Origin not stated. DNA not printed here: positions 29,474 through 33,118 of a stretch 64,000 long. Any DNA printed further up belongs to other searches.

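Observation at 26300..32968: Uncharacterised three-gene outer-membrane module: TBDR-like barrel with thrombospondin-type-3 Ca-binding repeats, PorV/FadL-like barrel, large lipoprotein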

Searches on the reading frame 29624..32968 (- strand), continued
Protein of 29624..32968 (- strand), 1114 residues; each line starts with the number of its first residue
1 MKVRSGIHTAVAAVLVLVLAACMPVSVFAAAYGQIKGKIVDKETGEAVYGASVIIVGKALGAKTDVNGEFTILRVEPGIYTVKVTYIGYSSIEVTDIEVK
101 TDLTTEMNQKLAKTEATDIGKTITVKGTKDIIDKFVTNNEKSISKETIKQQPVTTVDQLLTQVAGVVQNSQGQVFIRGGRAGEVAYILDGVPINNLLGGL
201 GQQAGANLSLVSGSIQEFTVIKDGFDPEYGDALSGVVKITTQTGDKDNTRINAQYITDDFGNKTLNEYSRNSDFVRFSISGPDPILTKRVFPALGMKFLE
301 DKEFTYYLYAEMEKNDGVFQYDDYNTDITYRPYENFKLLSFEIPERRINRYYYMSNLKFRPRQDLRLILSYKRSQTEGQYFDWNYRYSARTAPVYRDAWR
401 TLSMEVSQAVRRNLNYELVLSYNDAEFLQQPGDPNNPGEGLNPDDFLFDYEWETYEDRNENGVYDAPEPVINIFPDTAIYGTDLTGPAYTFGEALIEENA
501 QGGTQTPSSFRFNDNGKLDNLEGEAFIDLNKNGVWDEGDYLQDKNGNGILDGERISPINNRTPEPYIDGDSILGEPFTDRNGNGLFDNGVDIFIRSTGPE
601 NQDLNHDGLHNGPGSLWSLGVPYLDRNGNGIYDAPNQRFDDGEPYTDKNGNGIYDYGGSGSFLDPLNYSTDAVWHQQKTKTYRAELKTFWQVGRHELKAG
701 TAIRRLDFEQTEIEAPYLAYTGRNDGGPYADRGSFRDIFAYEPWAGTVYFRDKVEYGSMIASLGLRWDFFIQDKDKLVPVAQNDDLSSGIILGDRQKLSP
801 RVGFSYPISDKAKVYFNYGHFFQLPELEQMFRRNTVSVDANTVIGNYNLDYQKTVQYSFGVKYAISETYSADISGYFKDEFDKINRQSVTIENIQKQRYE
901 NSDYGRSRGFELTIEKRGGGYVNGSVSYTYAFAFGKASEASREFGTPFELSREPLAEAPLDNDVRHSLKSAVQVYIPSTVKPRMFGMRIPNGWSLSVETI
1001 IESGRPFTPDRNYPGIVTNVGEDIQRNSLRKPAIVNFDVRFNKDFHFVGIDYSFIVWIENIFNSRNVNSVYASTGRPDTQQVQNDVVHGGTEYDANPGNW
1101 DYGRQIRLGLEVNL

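Call 18: find_homologous_proteins(query=window:29624-32968:-)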
Query window:29624-32968:- (1114 aa): 458 proteins with E <= 0.001 among 8000 candidates; the best 120 are listed.
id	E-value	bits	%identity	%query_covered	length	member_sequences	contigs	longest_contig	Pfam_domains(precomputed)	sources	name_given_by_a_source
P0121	0.0e+0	1765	67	100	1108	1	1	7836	PF13715.13,PF25183.2,PF07715.21,PF13620.13,PF00593.31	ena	-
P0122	0.0e+0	1753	67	100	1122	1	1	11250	PF13715.13,PF25183.2,PF07715.21,PF13620.13,PF00593.31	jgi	jgi:outer membrane receptor protein involved in Fe transport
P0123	0.0e+0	1751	68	99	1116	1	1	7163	PF13715.13,PF25183.2,PF07715.21,PF13620.13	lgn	-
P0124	0.0e+0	1750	66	99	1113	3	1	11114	PF13715.13,PF25183.2,PF07715.21,PF13620.13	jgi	-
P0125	0.0e+0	1728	66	99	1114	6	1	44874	PF13715.13,PF07715.21,PF13620.13,PF00593.31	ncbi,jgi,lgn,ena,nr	ncbi:MAG: TonB-dependent receptor [candidate division Zixibacteria bacterium]|nr:TonB-dependent rece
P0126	0.0e+0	1720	65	100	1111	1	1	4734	PF13715.13,PF25183.2,PF07715.21,PF13620.13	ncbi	-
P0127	0.0e+0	1716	66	100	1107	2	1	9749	PF13715.13,PF07715.21,PF13620.13,PF00593.31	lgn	-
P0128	0.0e+0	1713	66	100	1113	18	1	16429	PF13715.13,PF25183.2,PF07715.21,PF13620.13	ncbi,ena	-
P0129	0.0e+0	1711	66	99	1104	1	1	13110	PF13715.13,PF25183.2,PF07715.21,PF13620.13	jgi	-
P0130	0.0e+0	1708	64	99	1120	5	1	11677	PF13715.13,PF07715.21,PF13620.13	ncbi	-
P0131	0.0e+0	1707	65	100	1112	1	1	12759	PF13715.13,PF25183.2,PF07715.21,PF13620.13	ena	-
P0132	0.0e+0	1704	65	99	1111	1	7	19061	PF13715.13,PF25183.2,PF07715.21,PF13620.13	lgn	-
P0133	0.0e+0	1702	65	99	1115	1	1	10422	PF13715.13,PF25183.2,PF07715.21,PF13620.13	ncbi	-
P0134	0.0e+0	1697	65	100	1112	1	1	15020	PF13715.13,PF25183.2,PF07715.21,PF13620.13,PF00593.31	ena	-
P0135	0.0e+0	1691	64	97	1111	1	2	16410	PF13715.13,PF25183.2,PF07715.21,PF13620.13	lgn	-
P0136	0.0e+0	1688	65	100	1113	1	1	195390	PF13715.13,PF25183.2,PF07715.21,PF13620.13,PF00593.31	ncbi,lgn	-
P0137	0.0e+0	1688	65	100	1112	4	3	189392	PF13715.13,PF25183.2,PF07715.21,PF13620.13,PF00593.31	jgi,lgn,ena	-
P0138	0.0e+0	1687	64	99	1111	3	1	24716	PF13715.13,PF25183.2,PF07715.21,PF13620.13,PF00593.31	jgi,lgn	-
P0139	0.0e+0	1686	65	98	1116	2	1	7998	PF13715.13,PF25183.2,PF07715.21,PF13620.13,PF14905.13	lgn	-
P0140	0.0e+0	1686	64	100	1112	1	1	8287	PF13715.13,PF25183.2,PF07715.21,PF13620.13,PF00593.31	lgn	-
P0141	0.0e+0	1685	65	99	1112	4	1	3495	PF13715.13,PF25183.2,PF07715.21,PF13620.13,PF00593.31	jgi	-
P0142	0.0e+0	1685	65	99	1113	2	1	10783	PF13715.13,PF07715.21,PF13620.13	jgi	-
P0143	0.0e+0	1683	64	100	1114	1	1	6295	PF13715.13,PF25183.2,PF07715.21,PF13620.13,PF00593.31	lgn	-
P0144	0.0e+0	1683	65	98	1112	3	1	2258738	PF13715.13,PF25183.2,PF07715.21,PF13620.13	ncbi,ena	-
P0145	0.0e+0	1678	65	100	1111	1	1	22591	PF13715.13,PF25183.2,PF07715.21,PF13620.13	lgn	-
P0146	0.0e+0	1675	64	100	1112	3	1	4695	PF13715.13,PF25183.2,PF07715.21,PF13620.13,PF00593.31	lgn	-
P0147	0.0e+0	1674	65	98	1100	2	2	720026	PF13715.13,PF25183.2,PF07715.21,PF13620.13,PF00593.31,PF14905.13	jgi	-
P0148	0.0e+0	1673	64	100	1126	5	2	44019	PF13715.13,PF07715.21,PF13620.13,PF14905.13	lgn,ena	-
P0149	0.0e+0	1673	64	98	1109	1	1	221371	PF13715.13,PF25183.2,PF07715.21,PF13620.13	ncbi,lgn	-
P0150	0.0e+0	1671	64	100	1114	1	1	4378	PF13715.13,PF25183.2,PF07715.21,PF13620.13,PF00593.31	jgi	-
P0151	0.0e+0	1668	64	99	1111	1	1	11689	PF13715.13,PF25183.2,PF07715.21,PF13620.13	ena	-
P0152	0.0e+0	1665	64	99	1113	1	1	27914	PF13715.13,PF25183.2,PF07715.21,PF13620.13,PF00593.31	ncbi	-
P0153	0.0e+0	1665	63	99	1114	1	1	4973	PF13715.13,PF25183.2,PF07715.21,PF13620.13,PF00593.31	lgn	-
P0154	0.0e+0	1664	64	99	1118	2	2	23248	PF13715.13,PF07715.21,PF13620.13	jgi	-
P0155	0.0e+0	1663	64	100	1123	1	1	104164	PF13715.13,PF25183.2,PF07715.21,PF13620.13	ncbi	ncbi:MAG: carboxypeptidase-like regulatory domain-containing protein [bacterium]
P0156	0.0e+0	1661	64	99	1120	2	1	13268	PF13715.13,PF07715.21,PF13620.13,PF00593.31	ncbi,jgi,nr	ncbi:MAG: hypothetical protein DRP47_04495 [Candidatus Zixiibacteriota bacterium]|nr:MAG: hypothetic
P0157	0.0e+0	1659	64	99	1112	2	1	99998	PF13715.13,PF25183.2,PF07715.21,PF13620.13,PF00593.31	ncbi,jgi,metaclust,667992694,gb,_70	metaclust:\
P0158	0.0e+0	1658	63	100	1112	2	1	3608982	PF13715.13,PF25183.2,PF07715.21,PF13620.13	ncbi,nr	ncbi:MAG: TonB-dependent receptor [Candidatus Zixiibacteriota bacterium]|nr:MAG: TonB-dependent rece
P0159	0.0e+0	1657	65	99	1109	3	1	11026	PF13715.13,PF25183.2,PF07715.21,PF13620.13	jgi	jgi:outer membrane receptor protein involved in Fe transport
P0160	0.0e+0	1657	63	100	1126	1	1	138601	PF13715.13,PF25183.2,PF07715.21,PF13620.13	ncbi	-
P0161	0.0e+0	1656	63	100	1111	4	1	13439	PF13715.13,PF25183.2,PF07715.21,PF13620.13,PF00593.31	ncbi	-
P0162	0.0e+0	1655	64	100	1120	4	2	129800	PF13715.13,PF07715.21,PF13620.13,PF14905.13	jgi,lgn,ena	-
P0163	0.0e+0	1653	64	100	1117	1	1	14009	PF13715.13,PF07715.21,PF13620.13,PF14905.13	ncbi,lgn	ncbi:MAG: carboxypeptidase-like regulatory domain-containing protein [Candidatus Zixiibacteriota bac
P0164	0.0e+0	1651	62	100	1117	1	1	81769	PF13715.13,PF25183.2,PF07715.21,PF13620.13,PF00593.31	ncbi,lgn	-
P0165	0.0e+0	1651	63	100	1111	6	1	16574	PF13715.13,PF25183.2,PF07715.21,PF13620.13,PF00593.31,PF14905.13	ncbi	-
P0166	0.0e+0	1648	62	99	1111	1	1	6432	PF13715.13,PF25183.2,PF07715.21,PF13620.13,PF00593.31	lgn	-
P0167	0.0e+0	1647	63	99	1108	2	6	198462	PF13715.13,PF25183.2,PF07715.21,PF13620.13,PF00593.31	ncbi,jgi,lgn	-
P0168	0.0e+0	1647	64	98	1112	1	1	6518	PF13715.13,PF25183.2,PF07715.21,PF13620.13,PF00593.31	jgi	jgi:outer membrane receptor protein involved in Fe transport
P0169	0.0e+0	1644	64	100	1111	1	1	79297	PF13715.13,PF25183.2,PF07715.21,PF13620.13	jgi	-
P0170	0.0e+0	1644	63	100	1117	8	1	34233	PF13715.13,PF25183.2,PF07715.21,PF13620.13,PF00593.31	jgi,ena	-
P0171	0.0e+0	1643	64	100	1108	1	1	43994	PF13715.13,PF07715.21,PF13620.13,PF00593.31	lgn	-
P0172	0.0e+0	1643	63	99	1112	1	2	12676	PF13715.13,PF25183.2,PF07715.21,PF13620.13,PF00593.31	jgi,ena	-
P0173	0.0e+0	1641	64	99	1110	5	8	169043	PF13715.13,PF07715.21,PF13620.13,PF00593.31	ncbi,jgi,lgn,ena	-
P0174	0.0e+0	1641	63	99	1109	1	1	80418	PF13715.13,PF25183.2,PF07715.21,PF13620.13,PF14905.13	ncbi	-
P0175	0.0e+0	1639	63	99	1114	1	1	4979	PF13715.13,PF25183.2,PF07715.21,PF13620.13,PF00593.31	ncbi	-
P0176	0.0e+0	1638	62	99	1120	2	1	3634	PF13715.13,PF25183.2,PF07715.21,PF13620.13,PF00593.31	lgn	-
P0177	0.0e+0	1635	63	98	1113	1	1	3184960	PF13715.13,PF25183.2,PF07715.21,PF13620.13,PF00593.31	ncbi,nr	ncbi:MAG: TonB-dependent receptor [Candidatus Zixiibacteriota bacterium]|nr:MAG: TonB-dependent rece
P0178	0.0e+0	1635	64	100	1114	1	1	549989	PF13715.13,PF25183.2,PF07715.21,PF13620.13,PF00593.31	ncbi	ncbi:MAG: TonB-dependent receptor [Candidatus Zixiibacteriota bacterium]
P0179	0.0e+0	1634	64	98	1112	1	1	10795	PF13715.13,PF25183.2,PF07715.21,PF13620.13,PF14905.13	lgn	-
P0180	0.0e+0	1630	63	99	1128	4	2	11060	PF13715.13,PF25183.2,PF07715.21,PF13620.13,PF00593.31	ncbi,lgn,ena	-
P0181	0.0e+0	1630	63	100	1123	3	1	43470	PF13715.13,PF07715.21,PF13620.13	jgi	-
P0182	0.0e+0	1630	63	100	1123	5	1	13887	PF13715.13,PF25183.2,PF07715.21,PF13620.13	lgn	-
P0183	0.0e+0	1628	64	97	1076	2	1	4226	PF13715.13,PF25183.2,PF07715.21,PF13620.13,PF00593.31,PF14905.13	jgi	-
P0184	0.0e+0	1625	63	99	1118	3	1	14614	PF13715.13,PF07715.21,PF13620.13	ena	-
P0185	0.0e+0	1625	63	98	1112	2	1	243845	PF13715.13,PF25183.2,PF07715.21,PF13620.13,PF00593.31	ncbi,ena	-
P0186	0.0e+0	1620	62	99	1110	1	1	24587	PF13715.13,PF25183.2,PF07715.21,PF13620.13,PF00593.31,PF14905.13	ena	-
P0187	0.0e+0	1618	63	100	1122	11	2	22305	PF13715.13,PF07715.21,PF13620.13,PF00593.31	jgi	-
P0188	0.0e+0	1617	63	99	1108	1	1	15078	PF13715.13,PF07715.21,PF13620.13,PF00593.31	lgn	-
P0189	0.0e+0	1616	62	100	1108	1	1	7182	PF13715.13,PF07715.21,PF13620.13,PF00593.31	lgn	-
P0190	0.0e+0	1612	62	100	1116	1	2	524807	PF13715.13,PF25183.2,PF07715.21,PF13620.13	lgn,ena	-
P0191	0.0e+0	1611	62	100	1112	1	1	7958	PF13715.13,PF25183.2,PF07715.21,PF13620.13,PF00593.31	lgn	-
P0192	0.0e+0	1606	62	99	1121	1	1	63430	PF13715.13,PF07715.21,PF13620.13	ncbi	-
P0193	0.0e+0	1605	61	99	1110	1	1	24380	PF13715.13,PF25183.2,PF07715.21,PF13620.13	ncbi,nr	ncbi:MAG TPA: carboxypeptidase-like regulatory domain-containing protein [Candidatus Deferrimicrobiu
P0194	0.0e+0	1605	63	98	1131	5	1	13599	PF13715.13,PF25183.2,PF07715.21,PF13620.13,PF00593.31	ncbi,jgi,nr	ncbi:MAG: hypothetical protein DRP35_01210 [Candidatus Zixiibacteriota bacterium]|nr:MAG: hypothetic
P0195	0.0e+0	1604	63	98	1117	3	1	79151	PF13715.13,PF25183.2,PF07715.21,PF13620.13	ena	-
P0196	0.0e+0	1604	62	100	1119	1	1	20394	PF13715.13,PF25183.2,PF07715.21,PF13620.13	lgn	-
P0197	0.0e+0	1599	62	99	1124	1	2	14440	PF13715.13,PF25183.2,PF07715.21,PF13620.13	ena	-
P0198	0.0e+0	1593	61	99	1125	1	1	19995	PF13715.13,PF25183.2,PF07715.21,PF13620.13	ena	-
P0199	0.0e+0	1593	62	99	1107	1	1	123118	PF13715.13,PF07715.21,PF13620.13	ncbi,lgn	-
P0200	0.0e+0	1592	61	100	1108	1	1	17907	PF13715.13,PF07715.21,PF13620.13,PF00593.31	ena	-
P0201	0.0e+0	1591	62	100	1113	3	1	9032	PF13715.13,PF07715.21,PF13620.13,PF00593.31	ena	-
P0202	0.0e+0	1591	62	99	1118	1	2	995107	PF13715.13,PF07715.21,PF13620.13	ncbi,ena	-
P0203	0.0e+0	1590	62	100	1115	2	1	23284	PF13715.13,PF07715.21,PF13620.13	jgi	jgi:outer membrane receptor protein involved in Fe transport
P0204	0.0e+0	1589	61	99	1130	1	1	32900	PF13715.13,PF25183.2,PF07715.21,PF13620.13,PF00593.31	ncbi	-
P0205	0.0e+0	1589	62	99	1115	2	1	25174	PF13715.13,PF25183.2,PF07715.21,PF13620.13,PF00593.31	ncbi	-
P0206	0.0e+0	1588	63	97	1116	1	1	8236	PF13715.13,PF07715.21,PF13620.13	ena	-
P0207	0.0e+0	1587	62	98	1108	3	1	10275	PF13715.13,PF07715.21,PF13620.13,PF00593.31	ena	-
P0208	0.0e+0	1584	60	99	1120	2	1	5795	PF13715.13,PF25183.2,PF07715.21,PF13620.13,PF00593.31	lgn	-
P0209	0.0e+0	1582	61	99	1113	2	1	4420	PF13715.13,PF07715.21,PF13620.13,PF00593.31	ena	-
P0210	0.0e+0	1579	64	95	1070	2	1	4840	PF13715.13,PF25183.2,PF07715.21,PF13620.13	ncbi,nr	ncbi:MAG: TonB-dependent receptor, partial [candidate division Zixibacteria bacterium]|nr:TonB-depen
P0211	0.0e+0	1574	61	100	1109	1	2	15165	PF13715.13,PF07715.21,PF13620.13,PF00593.31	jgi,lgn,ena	-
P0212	0.0e+0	1572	62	98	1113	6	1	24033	PF13715.13,PF25183.2,PF07715.21,PF13620.13,PF00593.31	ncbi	-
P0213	0.0e+0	1571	61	99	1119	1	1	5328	PF13715.13,PF07715.21,PF13620.13,PF00593.31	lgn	-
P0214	0.0e+0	1570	62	99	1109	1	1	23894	PF13715.13,PF07715.21,PF13620.13,PF00593.31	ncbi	-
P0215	0.0e+0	1570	62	98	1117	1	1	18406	PF13715.13,PF07715.21,PF13620.13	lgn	-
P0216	0.0e+0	1569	61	100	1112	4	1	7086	PF13715.13,PF07715.21,PF13620.13,PF00593.31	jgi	-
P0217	0.0e+0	1568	61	99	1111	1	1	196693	PF13715.13,PF25183.2,PF07715.21,PF13620.13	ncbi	-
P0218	0.0e+0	1568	61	99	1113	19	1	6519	PF13715.13,PF07715.21,PF13620.13,PF00593.31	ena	-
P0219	0.0e+0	1567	61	100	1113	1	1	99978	PF13715.13,PF25183.2,PF07715.21,PF13620.13,PF00593.31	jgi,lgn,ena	-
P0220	0.0e+0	1567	61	99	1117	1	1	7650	PF13715.13,PF07715.21,PF13620.13,PF00593.31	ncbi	-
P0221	0.0e+0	1566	67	90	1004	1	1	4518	PF25183.2,PF07715.21,PF00593.31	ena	-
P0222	0.0e+0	1566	61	99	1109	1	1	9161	PF13715.13,PF07715.21,PF13620.13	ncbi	-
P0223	0.0e+0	1564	62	97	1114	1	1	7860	PF13715.13,PF25183.2,PF07715.21,PF13620.13,PF00593.31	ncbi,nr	ncbi:TonB-dependent receptor [candidate division GN15 bacterium]|nr:TonB-dependent receptor [candida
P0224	0.0e+0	1563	61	99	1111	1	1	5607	PF13715.13,PF25183.2,PF07715.21,PF13620.13,PF00593.31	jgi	-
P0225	0.0e+0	1562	61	99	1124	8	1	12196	PF13715.13,PF07715.21,PF13620.13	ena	-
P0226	0.0e+0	1561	61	99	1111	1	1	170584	PF13715.13,PF25183.2,PF07715.21,PF13620.13,PF00593.31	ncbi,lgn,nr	ncbi:MAG: TonB-dependent receptor [candidate division Zixibacteria bacterium]|nr:TonB-dependent rece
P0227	0.0e+0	1559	61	99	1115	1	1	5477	PF13715.13,PF25183.2,PF07715.21,PF13620.13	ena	-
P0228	0.0e+0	1559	61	100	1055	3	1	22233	PF13715.13,PF25183.2,PF07715.21,PF13620.13,PF00593.31,PF14905.13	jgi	-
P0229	0.0e+0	1558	61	99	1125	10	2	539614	PF13715.13,PF07715.21,PF13620.13,PF00593.31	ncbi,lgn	-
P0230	0.0e+0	1558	62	98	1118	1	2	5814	PF13715.13,PF07715.21,PF13620.13,PF14905.13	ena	-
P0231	0.0e+0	1555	60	100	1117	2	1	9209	PF13715.13,PF25183.2,PF07715.21,PF13620.13,PF00593.31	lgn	-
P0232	0.0e+0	1553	61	100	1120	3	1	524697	PF13715.13,PF25183.2,PF07715.21,PF13620.13,PF00593.31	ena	-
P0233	0.0e+0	1553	61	100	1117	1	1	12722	PF13715.13,PF07715.21,PF13620.13,PF00593.31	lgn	-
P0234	0.0e+0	1552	62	97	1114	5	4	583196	PF13715.13,PF07715.21,PF13620.13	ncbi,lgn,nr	ncbi:TonB-dependent receptor [bacterium]|nr:TonB-dependent receptor [bacterium]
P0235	0.0e+0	1546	62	98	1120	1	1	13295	PF13715.13,PF25183.2,PF07715.21,PF13620.13,PF00593.31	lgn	-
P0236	0.0e+0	1545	61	99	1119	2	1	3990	PF13715.13,PF07715.21,PF13620.13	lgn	-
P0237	0.0e+0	1540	61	99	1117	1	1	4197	PF13715.13,PF25183.2,PF07715.21,PF13620.13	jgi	jgi:outer membrane receptor protein involved in Fe transport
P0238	0.0e+0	1538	59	99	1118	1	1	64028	PF13715.13,PF07715.21,PF13620.13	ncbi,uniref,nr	ncbi:hypothetical protein C3F09_02425 [candidate division GN15 bacterium]|uniref:TonB-dependent rece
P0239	0.0e+0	1536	60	98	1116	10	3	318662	PF13715.13,PF07715.21,PF13620.13,PF00593.31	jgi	-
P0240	0.0e+0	1533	61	98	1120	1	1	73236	PF13715.13,PF25183.2,PF07715.21,PF13620.13,PF00593.31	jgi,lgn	jgi:outer membrane receptor protein involved in Fe transport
